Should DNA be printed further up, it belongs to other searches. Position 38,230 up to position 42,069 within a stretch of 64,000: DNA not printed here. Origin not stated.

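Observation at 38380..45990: NXR/pNar-like periplasmic type-II molybdoenzyme (alpha, beta, gamma, delta + membrane protein) with an Asp-containing FS0 motif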

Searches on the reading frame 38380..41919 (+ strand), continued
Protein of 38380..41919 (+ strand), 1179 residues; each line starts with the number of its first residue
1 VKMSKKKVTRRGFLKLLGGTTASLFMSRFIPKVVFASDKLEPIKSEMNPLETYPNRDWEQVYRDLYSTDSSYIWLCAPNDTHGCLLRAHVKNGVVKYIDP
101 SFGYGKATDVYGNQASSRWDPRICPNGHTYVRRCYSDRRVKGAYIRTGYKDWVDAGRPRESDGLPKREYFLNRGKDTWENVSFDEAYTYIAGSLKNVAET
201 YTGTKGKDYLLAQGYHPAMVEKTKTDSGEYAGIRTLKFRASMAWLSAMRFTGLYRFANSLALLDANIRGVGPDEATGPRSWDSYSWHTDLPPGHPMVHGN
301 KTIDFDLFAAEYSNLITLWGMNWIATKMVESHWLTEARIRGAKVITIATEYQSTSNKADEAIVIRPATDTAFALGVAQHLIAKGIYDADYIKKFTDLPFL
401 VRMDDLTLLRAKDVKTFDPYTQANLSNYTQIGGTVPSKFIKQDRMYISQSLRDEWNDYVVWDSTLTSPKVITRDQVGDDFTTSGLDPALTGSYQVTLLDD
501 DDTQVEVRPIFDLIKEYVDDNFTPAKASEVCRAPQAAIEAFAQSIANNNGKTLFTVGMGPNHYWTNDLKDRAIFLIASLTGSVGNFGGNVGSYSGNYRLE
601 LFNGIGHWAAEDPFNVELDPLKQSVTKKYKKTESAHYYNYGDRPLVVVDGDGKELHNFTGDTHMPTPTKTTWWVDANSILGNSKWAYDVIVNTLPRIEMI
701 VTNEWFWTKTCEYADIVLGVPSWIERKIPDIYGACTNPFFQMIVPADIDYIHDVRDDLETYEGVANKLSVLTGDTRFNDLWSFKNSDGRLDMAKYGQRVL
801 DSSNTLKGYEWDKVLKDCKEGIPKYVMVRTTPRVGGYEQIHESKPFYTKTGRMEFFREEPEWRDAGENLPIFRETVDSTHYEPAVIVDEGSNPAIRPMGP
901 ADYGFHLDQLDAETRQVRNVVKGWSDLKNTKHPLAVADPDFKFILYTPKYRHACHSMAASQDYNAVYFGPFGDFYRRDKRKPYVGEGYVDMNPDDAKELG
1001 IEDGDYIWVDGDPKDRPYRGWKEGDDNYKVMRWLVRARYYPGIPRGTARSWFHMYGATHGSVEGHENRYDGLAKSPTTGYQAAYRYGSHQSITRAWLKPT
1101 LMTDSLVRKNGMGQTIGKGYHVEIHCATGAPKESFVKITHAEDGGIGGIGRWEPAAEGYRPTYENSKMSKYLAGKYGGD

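Call 8: find_homologous_proteins(query=window:38380-41919:+, max_evalue=1e-50)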
Query window:38380-41919:+ (1179 aa): 2377 proteins with E <= 1e-50 among 8000 candidates; the best 120 are listed.
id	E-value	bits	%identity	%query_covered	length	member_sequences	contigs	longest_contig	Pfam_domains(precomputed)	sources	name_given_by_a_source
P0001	0.0e+0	2807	100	100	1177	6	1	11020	PF00384.28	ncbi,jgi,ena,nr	ncbi:MAG: molybdopterin-dependent oxidoreductase [Candidatus Thermoplasmatota archaeon]|jgi:nitrate 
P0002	0.0e+0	2105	75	99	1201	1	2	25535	PF00384.28,PF01568.28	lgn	-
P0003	0.0e+0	1916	69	99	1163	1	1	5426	PF00384.28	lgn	-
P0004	0.0e+0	1908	68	100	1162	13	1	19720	PF00384.28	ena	-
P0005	0.0e+0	1907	69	98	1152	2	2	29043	PF00384.28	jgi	jgi:nitrate reductase alpha subunit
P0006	0.0e+0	1894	68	99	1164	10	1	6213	PF00384.28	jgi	-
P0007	0.0e+0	1891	68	100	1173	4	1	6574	PF00384.28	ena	-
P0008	0.0e+0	1889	68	100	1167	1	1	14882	PF00384.28,PF01568.28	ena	-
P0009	0.0e+0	1883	68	100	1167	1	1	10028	PF00384.28,PF01568.28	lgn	-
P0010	0.0e+0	1855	67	100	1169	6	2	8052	PF00384.28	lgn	-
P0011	0.0e+0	1854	67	99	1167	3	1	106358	PF00384.28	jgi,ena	-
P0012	0.0e+0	1849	67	100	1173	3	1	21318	PF00384.28,PF01568.28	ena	-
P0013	0.0e+0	1842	67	99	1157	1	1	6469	PF00384.28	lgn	-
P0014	0.0e+0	1840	66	99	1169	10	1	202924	PF00384.28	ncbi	ncbi:MAG: molybdopterin-dependent oxidoreductase [Thermoplasmata archaeon]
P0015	0.0e+0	1812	65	99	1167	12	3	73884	PF00384.28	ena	-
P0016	0.0e+0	1805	65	100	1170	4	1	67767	PF00384.28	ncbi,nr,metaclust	ncbi:MAG: hypothetical protein A3K68_06895 [Euryarchaeota archaeon RBG_16_68_13]|nr:MAG: hypothetica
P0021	0.0e+0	1685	62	99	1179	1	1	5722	PF00384.28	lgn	-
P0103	0.0e+0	1443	55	99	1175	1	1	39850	PF00384.28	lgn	-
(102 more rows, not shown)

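Call 13: find_encoding_contigs(protein=P0002, flank=10000, max_places=2)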
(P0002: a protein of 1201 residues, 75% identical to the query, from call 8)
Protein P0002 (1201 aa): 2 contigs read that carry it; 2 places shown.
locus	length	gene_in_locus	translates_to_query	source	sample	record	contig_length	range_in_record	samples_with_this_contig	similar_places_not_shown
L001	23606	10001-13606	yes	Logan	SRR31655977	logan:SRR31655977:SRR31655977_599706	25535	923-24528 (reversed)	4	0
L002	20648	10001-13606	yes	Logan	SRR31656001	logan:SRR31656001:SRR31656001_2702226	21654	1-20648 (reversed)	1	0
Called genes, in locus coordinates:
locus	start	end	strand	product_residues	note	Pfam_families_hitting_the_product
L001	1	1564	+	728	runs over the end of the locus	PF00931:NB-ARC (weak), PF01637:ATPase_2 (weak), PF13191:AAA_16, PF13401:AAA_22 (weak), PF07719:TPR_2 (faint), PF13181:TPR_8 (faint), PF13374:TPR_10 (faint), PF13424:TPR_12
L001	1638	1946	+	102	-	-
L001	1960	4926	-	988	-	PF13191:AAA_16, PF13424:TPR_12, PF13424:TPR_12, PF13424:TPR_12, PF13424:TPR_12, PF17874:TPR_MalT, PF13374:TPR_10, PF13424:TPR_12, +18 more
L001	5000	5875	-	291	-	PF00025:Arf, PF00071:Ras, PF08477:Roc, PF00009:GTP_EFTU (weak)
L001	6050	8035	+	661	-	-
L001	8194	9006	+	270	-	PF04055:Radical_SAM (weak)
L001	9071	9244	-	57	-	-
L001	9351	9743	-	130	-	PF02416:TatA_B_E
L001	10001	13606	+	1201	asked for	PF00384:Molybdopterin, PF01568:Molydop_binding (faint)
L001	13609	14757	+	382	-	PF13187:Fer4_9 (faint), PF12797:Fer4_2 (faint), PF14697:Fer4_21 (faint), PF13237:Fer4_10, PF13247:Fer4_11, PF12838:Fer4_7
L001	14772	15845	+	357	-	PF09459:EB_dh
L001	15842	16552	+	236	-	PF02613:Nitrate_red_del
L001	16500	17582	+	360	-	-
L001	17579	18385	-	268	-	PF00902:TatC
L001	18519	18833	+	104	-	PF00126:HTH_1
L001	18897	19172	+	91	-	PF09834:DUF2061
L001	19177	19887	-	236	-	PF03205:MobB, PF04060:FeS (weak)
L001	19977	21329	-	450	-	PF03916:NrfD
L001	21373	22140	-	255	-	PF12838:Fer4_7 (weak), PF13237:Fer4_10 (weak), PF13247:Fer4_11, PF00037:Fer4, PF12797:Fer4_2 (weak), PF12837:Fer4_6 (weak), PF12838:Fer4_7 (weak), PF13187:Fer4_9, +3 more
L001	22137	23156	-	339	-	PF02369:Big_1 (faint)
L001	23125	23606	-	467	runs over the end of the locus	?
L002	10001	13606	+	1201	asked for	PF00384:Molybdopterin, PF01568:Molydop_binding (faint)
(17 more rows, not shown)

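Call 14: find_encoding_contigs(protein=P0014, flank=10000, max_places=2)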
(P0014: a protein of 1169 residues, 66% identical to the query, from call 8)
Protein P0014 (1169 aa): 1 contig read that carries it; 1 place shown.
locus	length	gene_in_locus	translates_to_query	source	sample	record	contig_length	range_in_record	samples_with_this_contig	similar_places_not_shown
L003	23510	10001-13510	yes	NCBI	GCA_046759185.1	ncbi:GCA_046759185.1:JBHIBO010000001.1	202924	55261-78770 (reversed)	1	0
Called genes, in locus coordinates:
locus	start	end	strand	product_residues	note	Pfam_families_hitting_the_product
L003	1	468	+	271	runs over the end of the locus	PF01513:NAD_kinase, PF20143:NAD_kinase_C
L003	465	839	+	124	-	PF14464:Prok-JAB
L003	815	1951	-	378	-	PF13439:Glyco_transf_4, PF13477:Glyco_trans_4_2 (weak), PF13579:Glyco_trans_4_4, PF20706:GT4-conflict, PF00534:Glycos_transf_1, PF13692:Glyco_trans_1_4, PF13524:Glyco_trans_1_2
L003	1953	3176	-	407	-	PF00483:NTP_transferase, PF12804:NTP_transf_3, PF00132:Hexapep (faint), PF24894:Hexapep_GlmU (faint), PF25084:LbH_EIF2B (weak), PF25087:GMPPB_C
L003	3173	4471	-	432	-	PF02878:PGM_PMM_I, PF02879:PGM_PMM_II, PF02880:PGM_PMM_III, PF00408:PGM_PMM_IV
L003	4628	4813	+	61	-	-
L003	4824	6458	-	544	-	-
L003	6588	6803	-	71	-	-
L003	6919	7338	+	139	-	-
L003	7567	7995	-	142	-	PF12838:Fer4_7 (faint), PF14697:Fer4_21 (faint), PF12797:Fer4_2 (faint), PF00037:Fer4 (weak), PF12837:Fer4_6 (faint), PF13237:Fer4_10 (weak), PF13187:Fer4_9, PF00037:Fer4 (weak)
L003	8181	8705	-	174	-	PF00903:Glyoxalase, PF18029:Glyoxalase_6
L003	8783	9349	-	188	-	PF04075:F420H2_quin_red (weak)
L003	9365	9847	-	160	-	PF06445:GyrI-like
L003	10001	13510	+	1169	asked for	PF00384:Molybdopterin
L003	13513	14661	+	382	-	PF13187:Fer4_9 (faint), PF13237:Fer4_10, PF13247:Fer4_11, PF12838:Fer4_7 (weak)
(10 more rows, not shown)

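Call 15: find_encoding_contigs(protein=P0016, flank=10000, max_places=2)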
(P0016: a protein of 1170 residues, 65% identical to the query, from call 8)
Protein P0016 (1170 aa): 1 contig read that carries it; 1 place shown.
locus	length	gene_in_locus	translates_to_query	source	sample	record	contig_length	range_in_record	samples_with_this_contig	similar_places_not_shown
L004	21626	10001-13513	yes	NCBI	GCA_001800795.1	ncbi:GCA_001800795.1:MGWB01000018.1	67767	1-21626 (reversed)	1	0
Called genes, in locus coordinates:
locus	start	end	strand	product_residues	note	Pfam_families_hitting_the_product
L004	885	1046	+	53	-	PF21344:Zn_ribbon_LysW, PF08271:Zn_Ribbon_TF (weak)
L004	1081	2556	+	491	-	PF00682:HMGL-like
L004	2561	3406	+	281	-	PF22626:LysX_preATP_grasp, PF02655:ATP-grasp_3 (weak), PF02786:CPSase_L_D2 (weak), PF08443:RimK, PF02222:ATP-grasp (faint)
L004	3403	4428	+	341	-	PF01118:Semialdhyde_dh, PF22698:Semialdhyde_dhC_1, PF02774:Semialdhyde_dhC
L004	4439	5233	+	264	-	PF00696:AA_kinase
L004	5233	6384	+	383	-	PF00202:Aminotran_3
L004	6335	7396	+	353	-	PF01546:Peptidase_M20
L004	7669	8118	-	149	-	PF01814:Hemerythrin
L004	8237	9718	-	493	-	PF00127:Copper-bind (faint), PF07731:Cu-oxidase_2 (weak), PF07732:Cu-oxidase_3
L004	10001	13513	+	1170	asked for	PF00384:Molybdopterin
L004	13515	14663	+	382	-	PF13187:Fer4_9 (faint), PF12797:Fer4_2 (faint), PF14697:Fer4_21 (faint), PF13237:Fer4_10, PF13247:Fer4_11, PF12838:Fer4_7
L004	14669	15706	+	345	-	PF09459:EB_dh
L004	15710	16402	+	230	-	PF02613:Nitrate_red_del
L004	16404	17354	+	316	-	-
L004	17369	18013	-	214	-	PF04967:HTH_10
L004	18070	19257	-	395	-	PF07690:MFS_1, PF00083:Sugar_tr (weak), PF07690:MFS_1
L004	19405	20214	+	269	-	PF00025:Arf, PF03193:RsgA_GTPase (faint), PF00071:Ras, PF04670:Gtr1_RagA (weak), PF08477:Roc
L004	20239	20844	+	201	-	PF03602:Cons_hypoth95 (weak), PF05175:MTS, PF06325:PrmA, PF13649:Methyltransf_25, PF13847:Methyltransf_31, PF08241:Methyltransf_11 (weak), PF08242:Methyltransf_12 (weak)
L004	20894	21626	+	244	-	PF14382:ECR1_N, PF00575:S1 (faint)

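Call 33: find_related_loci(query=A4, collection=genome_contigs, flank=10000)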
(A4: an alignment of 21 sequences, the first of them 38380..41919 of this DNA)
Query A4 (1179 aa) in genome_contigs; peptide patterns used: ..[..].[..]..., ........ (x = any residue, [..] = any of these).
599 stretches matched a pattern (row limit reached: there are more); 560 encode a relative of the query (tblastn E <= 1e-3); the best 80 are kept; 80 distinct loci.
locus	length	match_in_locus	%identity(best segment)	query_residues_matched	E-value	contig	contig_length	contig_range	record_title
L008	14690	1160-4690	97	1-1179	0e+0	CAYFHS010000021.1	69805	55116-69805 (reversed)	MAG TPA_asm: uncultured archaeon isolate ERP003628_co1_33 genome assembly, contig: NODE_50_length_69805_cov_12.432301, w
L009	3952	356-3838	69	3-1178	0e+0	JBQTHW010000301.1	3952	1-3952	MAG: Methanobacteriota archaeon isolate SAW39 c_000000091873, whole genome shotgun sequence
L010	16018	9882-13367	68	7-1178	0e+0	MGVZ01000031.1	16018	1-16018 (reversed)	MAG: Euryarchaeota archaeon RBG_16_67_27 RBG_16_scaffold_28067, whole genome shotgun sequence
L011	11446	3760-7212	57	8-1176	0e+0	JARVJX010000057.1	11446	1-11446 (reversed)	MAG: Nitrososphaeria archaeon isolate QQ_bin.110111 NODE_57_length_11446_cov_2.25541, whole genome shotgun sequence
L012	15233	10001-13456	57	7-1176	0e+0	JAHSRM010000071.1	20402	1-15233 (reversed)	MAG: Candidatus Benthortus lauensis isolate T2-175 k151_230356, whole genome shotgun sequence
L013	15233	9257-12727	57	1-1176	0e+0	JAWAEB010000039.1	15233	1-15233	MAG: Nitrososphaerota archaeon isolate QQ_201901_bins_112 QQ_201901_bins_112_scaffold_39, whole genome shotgun sequence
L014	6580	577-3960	57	31-1176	0e+0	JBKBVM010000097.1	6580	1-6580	MAG: bacterium isolate 21I_052.bin.53 NODE_97_length_6580_cov_4.734892, whole genome shotgun sequence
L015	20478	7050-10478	55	14-1176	0e+0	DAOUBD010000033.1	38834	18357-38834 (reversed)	MAG TPA_asm: Dehalococcoidia bacterium isolate H68_705 k101_632186, whole genome shotgun sequence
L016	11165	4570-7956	56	30-1176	0e+0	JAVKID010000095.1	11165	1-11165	MAG: Candidatus Fervidifonticultor octavus isolate JZ-2_201709_bins_164 JZ-2_201709_bins_164_scaffold_95, whole genome s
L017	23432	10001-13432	57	7-1176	0e+0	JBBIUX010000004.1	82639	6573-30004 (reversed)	MAG: Candidatus Fraserbacteria bacterium isolate BR2F70218_bin_63 NODE_233_length_82639_cov_5.7682, whole genome shotgun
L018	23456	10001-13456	54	1-1176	0e+0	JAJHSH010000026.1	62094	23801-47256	MAG: Candidatus Acetothermia bacterium isolate NSHQ14B.2017.Bin6 k141_44365, whole genome shotgun sequence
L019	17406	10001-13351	56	40-1176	0e+0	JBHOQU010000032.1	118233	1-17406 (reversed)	MAG: Dehalococcoidia bacterium isolate A0_31 coassembly_Ak141_441619, whole genome shotgun sequence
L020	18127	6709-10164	55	7-1176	0e+0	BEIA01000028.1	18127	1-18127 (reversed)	Bacterium HR24 DNA, contig: NODE_911_28, isolate: HRbin24, whole genome shotgun sequence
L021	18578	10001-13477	56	5-1178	0e+0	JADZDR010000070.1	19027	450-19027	MAG: Acidimicrobiia bacterium isolate SJ788 c_000001238967, whole genome shotgun sequence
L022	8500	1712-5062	56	40-1176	0e+0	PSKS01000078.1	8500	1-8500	MAG: Chloroflexota bacterium isolate ERB_22_2 NODE_1236_length_8500_cov_3.279050, whole genome shotgun sequence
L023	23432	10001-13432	54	5-1176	0e+0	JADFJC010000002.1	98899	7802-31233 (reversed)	MAG: Planctomycetota bacterium isolate B3T3L8 B3T3L8_NODE32, whole genome shotgun sequence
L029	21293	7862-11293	54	2-1172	0e+0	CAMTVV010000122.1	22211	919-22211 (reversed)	MAG: uncultured Nitrospiraceae bacterium isolate G04_MAG_00025 genome assembly, contig: G04_MAG_00025_000000000205, whol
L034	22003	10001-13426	54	12-1177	0e+0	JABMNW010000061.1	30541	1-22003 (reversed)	MAG: Acidimicrobiaceae bacterium isolate bin.158 k141_2446682, whole genome shotgun sequence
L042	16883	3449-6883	53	8-1179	0e+0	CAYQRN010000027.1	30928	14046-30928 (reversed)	MAG TPA_asm: uncultured Planctomycetia bacterium isolate binchicken_co16_337 genome assembly, contig: NODE_2466_length_3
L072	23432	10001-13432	52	4-1179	0e+0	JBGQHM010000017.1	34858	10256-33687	MAG: Candidatus Binatia bacterium isolate OBJ2_061818_070_72 k141_2383546_length_34858_cov_14.9850, whole genome shotgun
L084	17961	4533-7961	52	1-1177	0e+0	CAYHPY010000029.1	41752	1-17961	MAG TPA_asm: uncultured Elusimicrobia bacterium isolate ERP119705_co15_38 genome assembly, contig: NODE_655_length_41752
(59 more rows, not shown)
